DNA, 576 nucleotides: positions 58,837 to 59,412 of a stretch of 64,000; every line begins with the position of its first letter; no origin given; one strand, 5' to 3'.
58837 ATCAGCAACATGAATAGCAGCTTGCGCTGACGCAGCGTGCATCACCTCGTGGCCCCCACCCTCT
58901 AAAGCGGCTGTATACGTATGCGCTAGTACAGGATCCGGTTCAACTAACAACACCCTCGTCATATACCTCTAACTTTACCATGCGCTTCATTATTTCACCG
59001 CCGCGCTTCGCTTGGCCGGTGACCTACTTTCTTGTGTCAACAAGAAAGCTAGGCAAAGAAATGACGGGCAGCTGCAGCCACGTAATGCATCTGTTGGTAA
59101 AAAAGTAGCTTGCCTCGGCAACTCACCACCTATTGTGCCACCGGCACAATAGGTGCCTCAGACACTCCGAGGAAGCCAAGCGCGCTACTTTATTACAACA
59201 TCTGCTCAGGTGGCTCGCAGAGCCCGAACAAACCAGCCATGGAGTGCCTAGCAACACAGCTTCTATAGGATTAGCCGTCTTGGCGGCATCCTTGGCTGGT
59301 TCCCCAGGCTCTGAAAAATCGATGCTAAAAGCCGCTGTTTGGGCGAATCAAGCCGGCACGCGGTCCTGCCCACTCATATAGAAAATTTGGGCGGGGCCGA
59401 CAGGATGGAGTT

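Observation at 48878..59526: Family of ~238-nt highly structured intergenic repeats with extensive helix covariation (four copies within 11 kb)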

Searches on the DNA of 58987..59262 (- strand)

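Call 69: search_dna_similar(query=window:58987-59262:-, collection=phages, mode=distant, max_evalue=0.01)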
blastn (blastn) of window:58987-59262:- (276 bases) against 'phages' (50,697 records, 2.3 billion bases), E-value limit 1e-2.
No match.

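Call 70: search_dna_similar(query=window:58987-59262:-, collection=plasmids, mode=distant, max_evalue=0.01)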
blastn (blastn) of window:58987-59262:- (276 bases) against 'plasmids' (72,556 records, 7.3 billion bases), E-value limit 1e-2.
No match.
